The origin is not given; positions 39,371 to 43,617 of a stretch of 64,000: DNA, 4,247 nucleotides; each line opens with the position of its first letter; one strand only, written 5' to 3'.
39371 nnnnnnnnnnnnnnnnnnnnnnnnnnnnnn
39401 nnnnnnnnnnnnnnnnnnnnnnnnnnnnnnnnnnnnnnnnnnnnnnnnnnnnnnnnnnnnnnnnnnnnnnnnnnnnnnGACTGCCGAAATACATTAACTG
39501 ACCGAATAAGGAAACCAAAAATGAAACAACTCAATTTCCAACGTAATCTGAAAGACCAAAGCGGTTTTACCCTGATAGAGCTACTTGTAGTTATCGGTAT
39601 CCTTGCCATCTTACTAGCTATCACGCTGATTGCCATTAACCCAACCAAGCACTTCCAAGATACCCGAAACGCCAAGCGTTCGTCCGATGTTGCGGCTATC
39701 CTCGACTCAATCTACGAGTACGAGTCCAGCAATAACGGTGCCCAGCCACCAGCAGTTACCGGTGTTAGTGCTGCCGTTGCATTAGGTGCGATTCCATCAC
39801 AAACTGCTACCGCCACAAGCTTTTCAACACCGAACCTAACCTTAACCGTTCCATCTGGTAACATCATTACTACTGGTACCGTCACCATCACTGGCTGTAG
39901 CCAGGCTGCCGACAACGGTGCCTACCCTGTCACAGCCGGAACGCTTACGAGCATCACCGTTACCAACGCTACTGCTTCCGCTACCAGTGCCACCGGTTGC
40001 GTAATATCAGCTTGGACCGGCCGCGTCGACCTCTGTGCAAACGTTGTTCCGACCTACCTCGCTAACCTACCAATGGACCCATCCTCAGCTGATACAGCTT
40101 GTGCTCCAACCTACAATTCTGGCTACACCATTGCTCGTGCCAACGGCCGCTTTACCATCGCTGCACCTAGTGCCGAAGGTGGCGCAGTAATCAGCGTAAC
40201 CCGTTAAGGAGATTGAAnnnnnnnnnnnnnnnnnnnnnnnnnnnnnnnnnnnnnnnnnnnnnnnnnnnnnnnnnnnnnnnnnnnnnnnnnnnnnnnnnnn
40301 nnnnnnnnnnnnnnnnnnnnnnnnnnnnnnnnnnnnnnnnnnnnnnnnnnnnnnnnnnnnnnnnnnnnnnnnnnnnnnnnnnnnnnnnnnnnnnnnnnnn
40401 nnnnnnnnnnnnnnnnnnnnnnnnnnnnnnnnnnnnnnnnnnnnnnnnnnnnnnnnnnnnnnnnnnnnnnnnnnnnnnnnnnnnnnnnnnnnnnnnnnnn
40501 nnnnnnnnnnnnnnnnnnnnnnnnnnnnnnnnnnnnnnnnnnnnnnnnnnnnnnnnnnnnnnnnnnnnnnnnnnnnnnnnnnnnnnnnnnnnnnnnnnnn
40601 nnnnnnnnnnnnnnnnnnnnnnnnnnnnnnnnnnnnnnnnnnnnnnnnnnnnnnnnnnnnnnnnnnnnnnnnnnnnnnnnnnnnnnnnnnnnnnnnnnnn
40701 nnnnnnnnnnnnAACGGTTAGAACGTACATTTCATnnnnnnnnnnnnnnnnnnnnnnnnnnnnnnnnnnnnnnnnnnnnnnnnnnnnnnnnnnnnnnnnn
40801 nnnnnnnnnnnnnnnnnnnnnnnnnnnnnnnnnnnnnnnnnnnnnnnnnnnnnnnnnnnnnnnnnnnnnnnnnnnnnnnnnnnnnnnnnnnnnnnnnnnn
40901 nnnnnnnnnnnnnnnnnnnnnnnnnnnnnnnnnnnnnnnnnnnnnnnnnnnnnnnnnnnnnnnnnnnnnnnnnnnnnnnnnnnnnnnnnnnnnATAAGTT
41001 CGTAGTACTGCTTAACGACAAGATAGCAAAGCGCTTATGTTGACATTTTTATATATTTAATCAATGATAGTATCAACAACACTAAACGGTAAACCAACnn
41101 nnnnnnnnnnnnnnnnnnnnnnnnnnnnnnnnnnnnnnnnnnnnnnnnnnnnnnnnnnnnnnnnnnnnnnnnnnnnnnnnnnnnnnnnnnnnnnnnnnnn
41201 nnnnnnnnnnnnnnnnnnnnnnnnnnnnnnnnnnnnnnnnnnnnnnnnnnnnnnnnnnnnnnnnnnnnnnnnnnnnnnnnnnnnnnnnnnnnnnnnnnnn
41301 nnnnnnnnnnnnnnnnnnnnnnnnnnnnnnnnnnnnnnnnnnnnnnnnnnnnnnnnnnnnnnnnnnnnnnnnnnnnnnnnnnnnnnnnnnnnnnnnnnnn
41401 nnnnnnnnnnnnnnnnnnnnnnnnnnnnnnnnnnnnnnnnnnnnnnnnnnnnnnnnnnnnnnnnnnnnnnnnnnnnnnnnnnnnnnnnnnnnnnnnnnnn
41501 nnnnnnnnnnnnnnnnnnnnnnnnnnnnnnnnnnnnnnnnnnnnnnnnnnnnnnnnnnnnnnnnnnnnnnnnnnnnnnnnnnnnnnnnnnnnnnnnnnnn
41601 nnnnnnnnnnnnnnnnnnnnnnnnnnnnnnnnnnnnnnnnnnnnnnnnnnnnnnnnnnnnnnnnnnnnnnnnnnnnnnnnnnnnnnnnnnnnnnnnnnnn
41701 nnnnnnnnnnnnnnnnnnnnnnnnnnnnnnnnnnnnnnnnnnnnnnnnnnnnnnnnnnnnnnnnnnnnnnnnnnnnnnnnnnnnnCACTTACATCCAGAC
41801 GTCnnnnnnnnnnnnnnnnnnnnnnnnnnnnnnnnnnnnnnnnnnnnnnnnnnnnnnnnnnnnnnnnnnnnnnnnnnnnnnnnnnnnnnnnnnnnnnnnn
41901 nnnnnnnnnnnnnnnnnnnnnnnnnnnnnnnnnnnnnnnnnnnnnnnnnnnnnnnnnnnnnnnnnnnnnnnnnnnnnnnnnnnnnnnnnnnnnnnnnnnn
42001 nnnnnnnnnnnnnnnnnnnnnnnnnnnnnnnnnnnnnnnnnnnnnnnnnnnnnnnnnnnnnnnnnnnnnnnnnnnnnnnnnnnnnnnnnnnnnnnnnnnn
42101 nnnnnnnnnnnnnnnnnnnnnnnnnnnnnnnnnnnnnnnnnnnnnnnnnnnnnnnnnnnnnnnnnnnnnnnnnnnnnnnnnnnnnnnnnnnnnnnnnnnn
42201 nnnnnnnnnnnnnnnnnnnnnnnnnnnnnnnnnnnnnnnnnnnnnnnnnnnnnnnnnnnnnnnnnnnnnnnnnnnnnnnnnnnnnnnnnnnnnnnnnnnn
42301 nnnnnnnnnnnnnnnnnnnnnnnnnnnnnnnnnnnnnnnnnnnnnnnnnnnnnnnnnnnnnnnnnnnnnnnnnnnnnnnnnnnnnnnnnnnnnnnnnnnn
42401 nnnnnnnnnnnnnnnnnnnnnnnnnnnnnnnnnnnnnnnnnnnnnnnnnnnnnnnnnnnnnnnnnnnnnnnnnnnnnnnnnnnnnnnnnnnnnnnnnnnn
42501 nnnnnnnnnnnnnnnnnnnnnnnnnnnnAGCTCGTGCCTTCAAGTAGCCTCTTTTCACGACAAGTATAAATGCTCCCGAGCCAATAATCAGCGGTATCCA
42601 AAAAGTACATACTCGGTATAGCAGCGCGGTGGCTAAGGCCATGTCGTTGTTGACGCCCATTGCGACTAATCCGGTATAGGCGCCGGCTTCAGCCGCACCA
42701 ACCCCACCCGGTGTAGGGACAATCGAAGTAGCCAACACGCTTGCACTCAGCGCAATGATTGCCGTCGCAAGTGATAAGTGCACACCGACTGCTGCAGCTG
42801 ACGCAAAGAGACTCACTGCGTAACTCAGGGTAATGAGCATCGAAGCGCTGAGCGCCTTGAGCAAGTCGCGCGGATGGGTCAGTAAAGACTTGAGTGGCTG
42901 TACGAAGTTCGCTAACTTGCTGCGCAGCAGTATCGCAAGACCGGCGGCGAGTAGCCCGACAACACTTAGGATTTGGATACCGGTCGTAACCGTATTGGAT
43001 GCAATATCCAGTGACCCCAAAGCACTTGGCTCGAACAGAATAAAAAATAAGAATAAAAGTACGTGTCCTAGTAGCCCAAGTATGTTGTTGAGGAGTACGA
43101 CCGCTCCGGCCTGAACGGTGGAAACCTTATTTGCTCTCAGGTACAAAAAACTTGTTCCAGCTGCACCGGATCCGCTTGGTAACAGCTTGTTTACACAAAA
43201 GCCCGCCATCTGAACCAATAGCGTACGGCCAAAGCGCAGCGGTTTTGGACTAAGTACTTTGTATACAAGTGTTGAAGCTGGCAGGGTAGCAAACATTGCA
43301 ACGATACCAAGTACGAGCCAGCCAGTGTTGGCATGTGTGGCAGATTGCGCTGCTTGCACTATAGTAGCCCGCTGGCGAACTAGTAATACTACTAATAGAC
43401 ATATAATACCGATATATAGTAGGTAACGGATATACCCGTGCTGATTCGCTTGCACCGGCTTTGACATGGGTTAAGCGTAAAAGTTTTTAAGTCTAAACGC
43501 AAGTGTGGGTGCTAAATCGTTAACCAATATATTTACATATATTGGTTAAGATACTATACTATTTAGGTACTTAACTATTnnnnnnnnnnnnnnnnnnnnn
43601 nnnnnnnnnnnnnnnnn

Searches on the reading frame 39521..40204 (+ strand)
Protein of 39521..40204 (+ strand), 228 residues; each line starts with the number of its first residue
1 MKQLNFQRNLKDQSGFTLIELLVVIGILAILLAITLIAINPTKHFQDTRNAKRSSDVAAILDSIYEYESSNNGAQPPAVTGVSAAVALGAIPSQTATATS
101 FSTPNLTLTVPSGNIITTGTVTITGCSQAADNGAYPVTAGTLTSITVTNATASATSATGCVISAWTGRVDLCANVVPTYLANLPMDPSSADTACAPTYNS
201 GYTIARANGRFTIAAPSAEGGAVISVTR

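Call 16: search_protein_families(library=pfam, proteins=[window:39521-40204:+], max_evalue=0.001)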
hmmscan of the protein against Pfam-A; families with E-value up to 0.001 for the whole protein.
window:39521-40204:+ (228 aa): 1 family
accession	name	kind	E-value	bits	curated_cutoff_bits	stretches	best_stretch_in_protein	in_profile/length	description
PF07963.17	N_methyl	-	8.4e-09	35.1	21.2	1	11-35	2-26/27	Prokaryotic N-terminal methylation motif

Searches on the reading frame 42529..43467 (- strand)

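Call 16: search_protein_families(library=pfam, proteins=[window:42529-43467:-], max_evalue=0.001)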
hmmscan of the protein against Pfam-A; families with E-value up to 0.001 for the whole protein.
window:42529-43467:- (313 aa): 1 family
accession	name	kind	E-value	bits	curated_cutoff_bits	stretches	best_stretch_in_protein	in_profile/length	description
PF03706.18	LPG_synthase_TM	-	7.5e-35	121.3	33.4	1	19-296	5-302/302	Lysylphosphatidylglycerol synthase TM region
